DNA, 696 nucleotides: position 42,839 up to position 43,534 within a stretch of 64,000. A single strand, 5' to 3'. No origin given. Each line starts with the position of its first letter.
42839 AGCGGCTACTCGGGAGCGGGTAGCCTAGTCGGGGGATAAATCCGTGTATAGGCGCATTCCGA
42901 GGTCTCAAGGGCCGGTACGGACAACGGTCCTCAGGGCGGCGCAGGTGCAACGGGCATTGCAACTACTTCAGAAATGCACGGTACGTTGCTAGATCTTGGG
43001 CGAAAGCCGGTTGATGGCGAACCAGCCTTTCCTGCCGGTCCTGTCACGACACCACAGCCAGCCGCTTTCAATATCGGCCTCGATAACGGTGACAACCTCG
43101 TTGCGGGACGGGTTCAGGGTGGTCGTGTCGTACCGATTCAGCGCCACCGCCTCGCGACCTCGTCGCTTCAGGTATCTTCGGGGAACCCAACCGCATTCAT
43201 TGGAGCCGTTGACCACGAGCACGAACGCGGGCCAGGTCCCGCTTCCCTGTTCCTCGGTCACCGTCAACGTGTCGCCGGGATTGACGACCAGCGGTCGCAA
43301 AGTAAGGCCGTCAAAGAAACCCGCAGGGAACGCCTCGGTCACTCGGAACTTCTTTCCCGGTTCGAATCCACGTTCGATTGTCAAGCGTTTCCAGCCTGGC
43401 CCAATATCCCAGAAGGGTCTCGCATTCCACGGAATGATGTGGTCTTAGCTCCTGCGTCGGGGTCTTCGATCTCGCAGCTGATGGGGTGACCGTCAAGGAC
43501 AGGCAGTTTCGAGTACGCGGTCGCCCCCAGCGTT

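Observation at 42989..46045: Cytoplasmic tandem-SH3 protein encoded next to membrane glycoproteins with polyproline cytoplasmic tails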

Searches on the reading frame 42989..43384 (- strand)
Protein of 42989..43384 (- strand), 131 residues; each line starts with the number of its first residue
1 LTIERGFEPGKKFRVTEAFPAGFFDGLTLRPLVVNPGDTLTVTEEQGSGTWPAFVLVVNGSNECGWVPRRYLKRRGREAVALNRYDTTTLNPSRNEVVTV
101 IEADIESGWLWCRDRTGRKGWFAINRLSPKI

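Call 7: search_protein_families(library=pfam, proteins=[window:42989-43384:-], max_evalue=1)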
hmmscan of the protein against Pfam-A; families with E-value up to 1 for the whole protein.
window:42989-43384:- (131 aa): 6 families
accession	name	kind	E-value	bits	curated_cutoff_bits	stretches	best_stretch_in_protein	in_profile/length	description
PF07653.23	SH3_2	-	5.9e-11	42.3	21.8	2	83-122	9-47/55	Variant SH3 domain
PF14604.12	SH3_9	-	9.3e-08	32.3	30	2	85-122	5-43/49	Variant SH3 domain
PF08239.17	SH3_3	-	9.2e-07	29.4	27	1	33-73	18-54/54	Bacterial SH3 domain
PF00018.34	SH3_1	-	3.2e-05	23.9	22.9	1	93-122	17-46/48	SH3 domain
PF23843.2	DUF7210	-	0.12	12.3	27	0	34-47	16-29/38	Domain of unknown function (DUF7210)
PF14714.11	KH_dom-like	-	0.25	12.1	27.3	1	46-83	35-72/81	KH-domain-like of EngA bacterial GTPase enzymes, C-terminal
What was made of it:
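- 42989..43384 (-): Gene for a 131-aa cytoplasmic tandem-SH3 protein (TTG start; NCBI's alternative is a GTG at codon 15, giving 117 aa). Call 7 gives four Pfam SH3 families above cut-off.
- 43160..43351 (-): SH3-A (residues about 12-75). It keeps equivalents of canonical ligand-pocket residues: F19, W51, W66, P68 and Y71 (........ compared with Abl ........). Call 7 (SH3_3, residues 33-73).
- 42998..43153 (-): SH3-B (residues about 78-129). It has the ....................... pattern. Y85 and W109 are kept, but the 3-10-helix Pro and Tyr are replaced (A123, R126) and the RT loop is short and non-acidic (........). Call 7 (SH3_2, SH3_9 and SH3_1, residues 83-122).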

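Call 11: find_homologous_proteins(query=window:42992-43384:-, max_evalue=0.001)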
Query window:42992-43384:- (131 aa): 55 proteins with E <= 0.001 among 123 candidates.
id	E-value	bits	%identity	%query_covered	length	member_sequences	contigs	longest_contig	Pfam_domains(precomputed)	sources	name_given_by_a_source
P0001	8.1e-78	277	92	100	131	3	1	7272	PF14604.13,PF00018.35,PF07653.24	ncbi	ncbi:MAG: SH3 domain-containing protein [Thermoplasmata archaeon]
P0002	3.5e-72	259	85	100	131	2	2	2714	PF14604.13,PF07653.24,PF08239.18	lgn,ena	-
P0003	4.6e-70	252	82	100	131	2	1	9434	PF14604.13,PF07653.24,PF08239.18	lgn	-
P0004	3.3e-69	249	81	100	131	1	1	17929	PF00018.35,PF07653.24,PF08239.18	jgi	jgi:uncharacterized protein YgiM (DUF1202 family)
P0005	1.5e-68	247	81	100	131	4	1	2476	PF14604.13,PF07653.24,PF08239.18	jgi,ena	-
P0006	4.7e-67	242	79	100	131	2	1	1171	PF14604.13,PF07653.24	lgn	-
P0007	2.4e-57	211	69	95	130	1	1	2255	PF14604.13,PF00018.35,PF07653.24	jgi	jgi:hypothetical protein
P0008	1.8e-55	205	67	97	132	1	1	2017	PF14604.13,PF07653.24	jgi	jgi:hypothetical protein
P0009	3.6e-55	204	70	95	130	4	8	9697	PF14604.13,PF00018.35,PF07653.24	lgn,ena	-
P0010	9.7e-54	199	69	95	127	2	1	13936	PF14604.13,PF00018.35,PF07653.24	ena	-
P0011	6.6e-49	183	60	98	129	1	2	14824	PF14604.13,PF07653.24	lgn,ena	-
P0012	1.2e-44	170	62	92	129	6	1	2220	PF14604.13,PF00018.35,PF07653.24,PF08239.18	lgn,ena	-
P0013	3.5e-44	168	60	92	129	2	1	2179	PF14604.13,PF00018.35,PF07653.24,PF08239.18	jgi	-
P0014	4.4e-44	168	61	92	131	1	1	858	PF14604.13,PF00018.35,PF07653.24,PF08239.18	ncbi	-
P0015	8.2e-44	167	60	92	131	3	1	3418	PF14604.13,PF14603.13,PF00018.35,PF07653.24,PF08239.18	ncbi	-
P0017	1.1e-42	163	60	92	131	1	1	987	PF14604.13,PF00018.35,PF07653.24,PF08239.18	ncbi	-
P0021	4.4e-42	161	59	92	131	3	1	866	PF14604.13,PF00018.35,PF07653.24,PF08239.18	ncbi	-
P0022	6.7e-42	161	58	92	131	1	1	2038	PF14604.13,PF00018.35,PF07653.24,PF08239.18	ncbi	-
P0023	7.1e-42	161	60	90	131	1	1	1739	PF14604.13,PF00018.35,PF07653.24,PF08239.18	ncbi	-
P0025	2.0e-41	159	63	90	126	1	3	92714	PF14604.13,PF07653.24,PF08239.18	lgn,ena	-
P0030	1.4e-40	156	56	92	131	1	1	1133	PF14604.13,PF00018.35,PF07653.24,PF08239.18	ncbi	-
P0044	2.6e-36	143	56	90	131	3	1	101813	PF14604.13,PF00018.35,PF07653.24,PF08239.18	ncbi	-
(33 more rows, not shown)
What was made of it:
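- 42989..43384 (-): Call 11 gives 55 homologue clusters.
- Closest known: Bacterial SH3b / SH3_3 / YgiM. Same: JGI names several homologues 'YgiM (DUF1202)' (call 11).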

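Call 13: find_encoding_contigs(protein=P0025, flank=10000, max_places=2)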
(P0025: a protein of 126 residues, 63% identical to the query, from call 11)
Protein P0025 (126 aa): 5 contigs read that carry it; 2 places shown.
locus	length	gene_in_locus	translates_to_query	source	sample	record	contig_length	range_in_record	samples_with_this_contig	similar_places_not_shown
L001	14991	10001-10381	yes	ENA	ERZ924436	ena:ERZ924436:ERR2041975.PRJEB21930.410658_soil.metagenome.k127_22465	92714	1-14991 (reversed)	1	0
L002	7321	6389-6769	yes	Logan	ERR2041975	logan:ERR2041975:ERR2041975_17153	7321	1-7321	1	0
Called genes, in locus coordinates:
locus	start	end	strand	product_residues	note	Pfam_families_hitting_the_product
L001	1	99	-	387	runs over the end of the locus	PF12679:ABC2_membrane_2, PF12698:ABC2_membrane_3, PF01061:ABC2_membrane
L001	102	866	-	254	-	PF13476:AAA_23 (weak), PF00005:ABC_tran, PF13304:AAA_21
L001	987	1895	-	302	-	PF09339:HTH_IclR (faint), PF13404:HTH_AsnC-type, PF13412:HTH_24, PF25213:HVO_A0261_N (faint), PF22451:NirdL-like_HTH (faint), PF13412:HTH_24, PF13404:HTH_AsnC-type (weak)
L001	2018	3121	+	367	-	-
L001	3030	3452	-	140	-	PF10604:Polyketide_cyc2, PF03364:Polyketide_cyc, PF08327:AHSA1 (weak)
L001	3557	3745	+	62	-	-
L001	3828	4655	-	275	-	PF01557:FAA_hydrolase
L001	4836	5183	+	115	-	-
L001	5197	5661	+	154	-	-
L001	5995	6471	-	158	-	PF13480:Acetyltransf_6 (weak), PF00583:Acetyltransf_1, PF12746:GNAT_acetyltran (weak), PF13673:Acetyltransf_10, PF08445:FR47, PF13508:Acetyltransf_7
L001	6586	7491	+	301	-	PF00296:Bac_luciferase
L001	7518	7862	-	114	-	-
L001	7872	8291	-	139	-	-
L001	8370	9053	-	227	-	PF04967:HTH_10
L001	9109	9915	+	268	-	PF00571:CBS (faint)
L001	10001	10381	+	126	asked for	PF07653:SH3_2 (faint), PF14604:SH3_9 (faint), PF08239:SH3_3 (faint)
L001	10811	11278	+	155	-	-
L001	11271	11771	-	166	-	PF00583:Acetyltransf_1, PF13673:Acetyltransf_10 (weak), PF13508:Acetyltransf_7 (weak), PF08445:FR47 (weak)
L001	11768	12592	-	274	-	PF04909:Amidohydro_2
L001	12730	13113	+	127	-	PF08818:DUF1801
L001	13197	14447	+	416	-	PF00324:AA_permease, PF03845:Spore_permease, PF13520:AA_permease_2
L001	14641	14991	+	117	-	?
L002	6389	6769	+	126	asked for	PF07653:SH3_2 (faint), PF14604:SH3_9 (faint), PF08239:SH3_3 (faint)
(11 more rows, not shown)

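Call 14: find_encoding_contigs(protein=P0044, flank=10000, max_places=2)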
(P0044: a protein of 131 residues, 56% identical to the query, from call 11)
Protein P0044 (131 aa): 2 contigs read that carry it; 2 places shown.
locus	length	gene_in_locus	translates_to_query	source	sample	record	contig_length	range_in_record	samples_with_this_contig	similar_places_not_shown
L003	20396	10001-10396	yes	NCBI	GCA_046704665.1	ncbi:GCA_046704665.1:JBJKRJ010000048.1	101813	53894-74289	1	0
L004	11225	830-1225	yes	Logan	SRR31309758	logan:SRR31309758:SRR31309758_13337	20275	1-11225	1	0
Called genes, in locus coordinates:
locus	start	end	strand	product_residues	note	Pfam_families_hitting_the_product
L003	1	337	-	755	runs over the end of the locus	-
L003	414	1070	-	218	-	PF01269:Fibrillarin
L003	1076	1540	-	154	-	PF14588:YjgF_endoribonc, PF01042:Ribonuc_L-PSP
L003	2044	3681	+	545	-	PF05960:DUF885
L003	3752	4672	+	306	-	PF00005:ABC_tran, PF13304:AAA_21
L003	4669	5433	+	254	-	PF01061:ABC2_membrane, PF12698:ABC2_membrane_3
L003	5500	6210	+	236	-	PF00925:GTP_cyclohydro2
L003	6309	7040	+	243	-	PF02596:DUF169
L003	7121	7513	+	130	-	PF12840:HTH_20, PF01022:HTH_5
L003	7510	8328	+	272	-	PF01135:PCMT, PF01209:Ubie_methyltran, PF06325:PrmA, PF13489:Methyltransf_23, PF08241:Methyltransf_11, PF08242:Methyltransf_12, PF13649:Methyltransf_25, PF13847:Methyltransf_31, +3 more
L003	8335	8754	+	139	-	PF01451:LMWPc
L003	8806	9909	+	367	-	PF01758:SBF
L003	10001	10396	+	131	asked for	PF00018:SH3_1 (faint), PF14604:SH3_9 (faint), PF08239:SH3_3 (faint), PF07653:SH3_2 (weak)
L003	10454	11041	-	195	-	PF00583:Acetyltransf_1, PF13508:Acetyltransf_7, PF08445:FR47 (weak)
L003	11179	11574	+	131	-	PF00903:Glyoxalase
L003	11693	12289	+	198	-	PF04191:PEMT, PF04140:ICMT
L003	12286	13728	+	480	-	PF00324:AA_permease, PF03845:Spore_permease, PF13520:AA_permease_2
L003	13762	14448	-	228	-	-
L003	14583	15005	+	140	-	PF00085:Thioredoxin, PF13098:Thioredoxin_2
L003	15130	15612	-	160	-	-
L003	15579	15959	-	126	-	-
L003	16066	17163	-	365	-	PF02915:Rubrerythrin (faint), PF01988:VIT1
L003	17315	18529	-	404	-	PF01566:Nramp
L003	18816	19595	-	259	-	-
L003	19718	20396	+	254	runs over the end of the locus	-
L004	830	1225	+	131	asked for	PF00018:SH3_1 (faint), PF14604:SH3_9 (faint), PF08239:SH3_3 (faint), PF07653:SH3_2 (weak)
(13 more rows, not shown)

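Call 15: find_encoding_contigs(protein=P0001, flank=10000, max_places=2)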
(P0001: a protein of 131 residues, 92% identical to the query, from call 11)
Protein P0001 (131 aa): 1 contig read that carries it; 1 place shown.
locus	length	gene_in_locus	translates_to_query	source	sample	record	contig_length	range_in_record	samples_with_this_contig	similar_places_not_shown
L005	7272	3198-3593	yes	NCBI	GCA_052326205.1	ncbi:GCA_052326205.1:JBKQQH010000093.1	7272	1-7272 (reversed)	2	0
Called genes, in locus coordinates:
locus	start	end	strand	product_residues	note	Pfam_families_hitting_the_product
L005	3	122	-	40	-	?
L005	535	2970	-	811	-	-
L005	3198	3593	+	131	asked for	PF07653:SH3_2 (faint), PF00018:SH3_1 (faint), PF14604:SH3_9 (faint)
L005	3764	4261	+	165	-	-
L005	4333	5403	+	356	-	-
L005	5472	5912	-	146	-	PF08327:AHSA1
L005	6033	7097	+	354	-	-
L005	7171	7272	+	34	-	?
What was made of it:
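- Tried and rejected: It is seen only in L005 (92% identity; call 15).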

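Call 16: find_encoding_contigs(protein=P0004, flank=10000, max_places=2)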
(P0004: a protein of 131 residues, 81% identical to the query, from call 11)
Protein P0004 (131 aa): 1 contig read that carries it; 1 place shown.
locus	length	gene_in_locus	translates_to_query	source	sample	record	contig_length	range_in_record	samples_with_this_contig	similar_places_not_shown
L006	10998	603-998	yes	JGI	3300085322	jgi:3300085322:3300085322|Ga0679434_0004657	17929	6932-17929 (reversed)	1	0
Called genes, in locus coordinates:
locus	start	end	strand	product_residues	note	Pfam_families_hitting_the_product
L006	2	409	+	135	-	?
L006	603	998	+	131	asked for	PF00018:SH3_1 (faint), PF08239:SH3_3 (faint), PF07653:SH3_2 (faint)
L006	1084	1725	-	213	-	PF01323:DSBA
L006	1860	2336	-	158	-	PF02566:OsmC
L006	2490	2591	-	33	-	-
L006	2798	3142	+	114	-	-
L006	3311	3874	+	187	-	PF04229:GrpB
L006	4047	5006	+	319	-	-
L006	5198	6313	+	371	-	PF02746:MR_MLE_N, PF26685:DUF8230_C, PF13378:MR_MLE_C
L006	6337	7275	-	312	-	PF01916:DS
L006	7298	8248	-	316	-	PF06550:SPP, PF04258:Peptidase_A22B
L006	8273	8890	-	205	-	PF01873:eIF-5_eIF-2B, PF01938:TRAM (weak)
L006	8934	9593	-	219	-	PF00702:Hydrolase, PF08282:Hydrolase_3 (faint), PF12710:HAD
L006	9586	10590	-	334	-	PF00248:Aldo_ket_red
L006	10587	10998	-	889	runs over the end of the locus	PF00133:tRNA-synt_1, PF09334:tRNA-synt_1g, PF08264:Anticodon_1, PF10458:Val_tRNA-synt_C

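Call 17: find_encoding_contigs(protein=P0010, flank=10000, max_places=2)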
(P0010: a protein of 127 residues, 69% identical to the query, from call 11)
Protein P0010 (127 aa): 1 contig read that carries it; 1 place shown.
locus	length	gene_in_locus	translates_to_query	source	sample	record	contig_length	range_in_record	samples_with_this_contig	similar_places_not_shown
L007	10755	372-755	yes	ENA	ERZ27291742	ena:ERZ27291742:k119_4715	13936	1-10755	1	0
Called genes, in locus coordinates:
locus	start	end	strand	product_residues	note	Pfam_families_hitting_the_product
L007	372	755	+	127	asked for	PF00018:SH3_1 (faint), PF07653:SH3_2 (faint), PF14604:SH3_9 (faint)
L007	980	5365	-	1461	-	-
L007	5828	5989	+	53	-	-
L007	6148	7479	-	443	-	-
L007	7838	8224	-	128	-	-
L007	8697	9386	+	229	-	PF00352:TBP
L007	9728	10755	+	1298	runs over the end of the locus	PF13415:Beta-prop_FBX42, PF13418:Beta-prop_TYW4 (faint), PF24681:Kelch_KLHDC2_KLHL20_DRC7 (weak), PF24981:Beta-prop_ATRN-LZTR1 (weak), PF13415:Beta-prop_FBX42, PF24681:Kelch_KLHDC2_KLHL20_DRC7, PF13415:Beta-prop_FBX42 (weak), PF24681:Kelch_KLHDC2_KLHL20_DRC7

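Call 22: search_solved_structures(query=A1, max_evalue=1, show_alignments=3)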
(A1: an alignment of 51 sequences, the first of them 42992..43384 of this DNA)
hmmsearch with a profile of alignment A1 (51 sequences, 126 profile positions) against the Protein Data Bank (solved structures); distinct sequences matched with E-value up to 1: 217 (the best 60 are shown).
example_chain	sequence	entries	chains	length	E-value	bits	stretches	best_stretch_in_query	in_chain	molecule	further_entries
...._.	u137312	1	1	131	3e-07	33.3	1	75-124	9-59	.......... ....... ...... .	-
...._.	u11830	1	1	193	1.2e-06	31.3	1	75-124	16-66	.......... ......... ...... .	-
1uec_A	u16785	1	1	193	1.3e-06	31.2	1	75-124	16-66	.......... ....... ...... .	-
1wlp_B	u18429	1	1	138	1.6e-06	31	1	75-124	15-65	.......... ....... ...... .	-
1ov3_A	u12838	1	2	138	2.1e-06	30.6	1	75-124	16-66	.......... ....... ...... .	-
8wej_C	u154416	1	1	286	1.5e-05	27.8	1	75-124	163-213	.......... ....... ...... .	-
2ega_A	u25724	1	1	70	2.5e-05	27.1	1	18-70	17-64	SH3 and PX domain-containing protein 2A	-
2ct4_A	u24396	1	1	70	0.00051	22.9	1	17-68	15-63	Cdc42-interacting protein 4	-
7pvq_A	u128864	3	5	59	0.00057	22.7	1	18-67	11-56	Tyrosine-protein kinase ABL1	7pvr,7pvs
2lqn_A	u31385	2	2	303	0.00077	22.3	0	80-123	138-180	Crk-like protein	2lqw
9nfr_C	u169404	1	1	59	0.0016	21.2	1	79-122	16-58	Proto-oncogene vav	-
7oj9_A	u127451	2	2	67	0.0021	20.9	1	82-122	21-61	Sorting nexin-9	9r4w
7aty_A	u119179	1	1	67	0.0021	20.9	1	75-117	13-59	Caskin-1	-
2jt4_A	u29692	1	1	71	0.0031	20.3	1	18-70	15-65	Cytoskeleton assembly control protein SLA1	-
2enm_A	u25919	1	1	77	0.0035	20.2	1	82-122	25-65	Sorting nexin-9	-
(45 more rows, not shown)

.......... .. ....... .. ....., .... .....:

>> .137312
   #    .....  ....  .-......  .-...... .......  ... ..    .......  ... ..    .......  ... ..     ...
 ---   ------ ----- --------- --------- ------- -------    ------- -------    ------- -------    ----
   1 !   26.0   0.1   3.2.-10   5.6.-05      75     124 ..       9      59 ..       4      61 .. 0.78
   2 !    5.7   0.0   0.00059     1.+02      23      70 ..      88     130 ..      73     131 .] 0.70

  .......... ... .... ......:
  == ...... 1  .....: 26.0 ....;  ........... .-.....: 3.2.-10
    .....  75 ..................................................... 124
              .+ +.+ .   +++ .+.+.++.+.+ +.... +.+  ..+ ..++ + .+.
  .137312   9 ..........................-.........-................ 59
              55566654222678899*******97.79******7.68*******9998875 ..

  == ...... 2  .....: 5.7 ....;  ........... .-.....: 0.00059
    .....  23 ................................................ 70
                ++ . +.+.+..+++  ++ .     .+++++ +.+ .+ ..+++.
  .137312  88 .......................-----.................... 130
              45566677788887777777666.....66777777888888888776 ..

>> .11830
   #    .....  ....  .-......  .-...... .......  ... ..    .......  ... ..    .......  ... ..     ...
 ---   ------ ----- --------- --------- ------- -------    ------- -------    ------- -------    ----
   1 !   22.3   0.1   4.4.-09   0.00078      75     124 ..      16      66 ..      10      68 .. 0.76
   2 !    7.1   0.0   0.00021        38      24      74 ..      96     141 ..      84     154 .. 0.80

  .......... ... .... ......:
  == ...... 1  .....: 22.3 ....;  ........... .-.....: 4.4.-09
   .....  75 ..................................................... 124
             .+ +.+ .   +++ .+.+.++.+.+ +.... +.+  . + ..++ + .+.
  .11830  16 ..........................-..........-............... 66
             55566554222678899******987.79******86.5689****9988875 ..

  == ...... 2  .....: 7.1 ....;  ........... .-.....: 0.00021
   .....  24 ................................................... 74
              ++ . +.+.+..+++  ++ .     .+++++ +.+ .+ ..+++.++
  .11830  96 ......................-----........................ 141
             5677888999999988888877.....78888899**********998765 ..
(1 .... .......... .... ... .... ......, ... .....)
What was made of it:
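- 43160..43351 (-): Call 22 aligns this half to Abl, Src and SLA1 SH3 domains.
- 42998..43153 (-): Call 22: best PDB hit is p47phox SH3-A, E 3e-7.
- Closest known: p47phox. Same: It is the best PDB sequence match (E 3e-7; ESGWWFC...KRGWIP compared with ESGWLWC...RKGWFA; call 22).
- The best PDB sequence match is the p47phox tandem SH3 (call 22).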

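Call 24: find_related_loci(query=A1, collection=genome_contigs, flank=10000)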
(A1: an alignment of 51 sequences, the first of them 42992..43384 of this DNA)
Query A1 (131 aa) in genome_contigs; peptide patterns used: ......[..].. (x = any residue, [..] = any of these).
30 stretches matched a pattern; 23 encode a relative of the query (tblastn E <= 1e-3); 23 distinct loci.
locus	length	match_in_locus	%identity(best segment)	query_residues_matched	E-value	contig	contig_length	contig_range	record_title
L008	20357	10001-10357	63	10-129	2e-46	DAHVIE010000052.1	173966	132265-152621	MAG TPA_asm: Thaumarchaeota archaeon isolate clean25 k141_728206, whole genome shotgun sequence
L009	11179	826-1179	58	10-128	7e-43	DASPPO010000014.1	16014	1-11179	MAG TPA_asm: Nitrososphaerales archaeon isolate SMAG_U12175 k141_1481743, whole genome shotgun sequence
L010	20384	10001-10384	53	1-129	2e-43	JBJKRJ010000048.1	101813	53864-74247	MAG: Thermoplasmata archaeon isolate Bin_56 S1Ck127_486024_flag_0_multi_22.9978_len_101813, whole genome shotgun sequenc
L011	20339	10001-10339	46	9-125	3e-26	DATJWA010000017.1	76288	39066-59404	MAG TPA_asm: Thermoplasmata archaeon isolate SMAG_U15087 k141_1153106, whole genome shotgun sequence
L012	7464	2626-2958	43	11-125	4e-22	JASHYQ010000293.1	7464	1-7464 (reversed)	MAG: Thermoplasmata archaeon isolate JOPF287 JOPF_A10C_contig_296637, whole genome shotgun sequence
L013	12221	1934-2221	45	31-129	1e-21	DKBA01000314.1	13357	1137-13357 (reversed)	MAG TPA_asm: Acidimicrobiia bacterium UBA6912 UBA6912_contig_4981, whole genome shotgun sequence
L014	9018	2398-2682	44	31-128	3e-20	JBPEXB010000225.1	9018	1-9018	MAG: Acidimicrobiia bacterium isolate MAG13 MAG13_MAG13_225, whole genome shotgun sequence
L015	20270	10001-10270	48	31-122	3e-20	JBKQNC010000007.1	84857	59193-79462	MAG: Thermoplasmata archaeon isolate LASAr3G3H3I__bin_2 LASAr3G3H3I_000000065567, whole genome shotgun sequence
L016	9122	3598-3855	48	37-124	2e-19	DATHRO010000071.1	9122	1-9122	MAG TPA_asm: Candidatus Deferrimicrobiaceae bacterium isolate SMAG_U16027 k141_393401, whole genome shotgun sequence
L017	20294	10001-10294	43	31-129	2e-18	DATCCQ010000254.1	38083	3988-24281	MAG TPA_asm: Gaiellaceae bacterium isolate SMAG_U7703 k141_30546, whole genome shotgun sequence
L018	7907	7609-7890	42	31-127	1e-17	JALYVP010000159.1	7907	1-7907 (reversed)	MAG: Actinomycetota bacterium isolate LAG bin46 SD1463_NODE_5497_length_7907_cov_2.120823, whole genome shotgun sequence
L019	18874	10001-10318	32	9-122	2e-17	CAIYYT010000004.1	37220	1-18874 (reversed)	uncultured bacterium isolate AlinenSedimentsCore2_bin-0496 genome assembly, contig: bin-0496:004/266, whole genome shotg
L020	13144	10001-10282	42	31-127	5e-17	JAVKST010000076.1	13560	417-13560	MAG: Gaiellaceae bacterium isolate PQ2_30S_bin_8 c_000000000810, whole genome shotgun sequence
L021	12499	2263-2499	45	51-129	1e-16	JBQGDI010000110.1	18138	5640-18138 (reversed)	MAG: Candidatus Limnocylindrales bacterium isolate FBaNitSoil1_24 FBaNitSoil1_contig110, whole genome shotgun sequence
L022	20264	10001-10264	42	31-121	2e-16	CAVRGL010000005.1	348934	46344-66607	MAG: uncultured Actinomycetes bacterium isolate MFD05442.bin.1.293 genome assembly, contig: contig_24863, whole genome s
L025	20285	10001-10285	40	31-128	2e-15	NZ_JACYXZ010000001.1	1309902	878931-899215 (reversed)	Nocardioides donggukensis strain MJB4 contig1, whole genome shotgun sequence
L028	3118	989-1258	37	30-121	2e-12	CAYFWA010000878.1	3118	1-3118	MAG TPA_asm: uncultured Myxococcales bacterium isolate ERP107533_co1_80 genome assembly, contig: NODE_45407_length_3118_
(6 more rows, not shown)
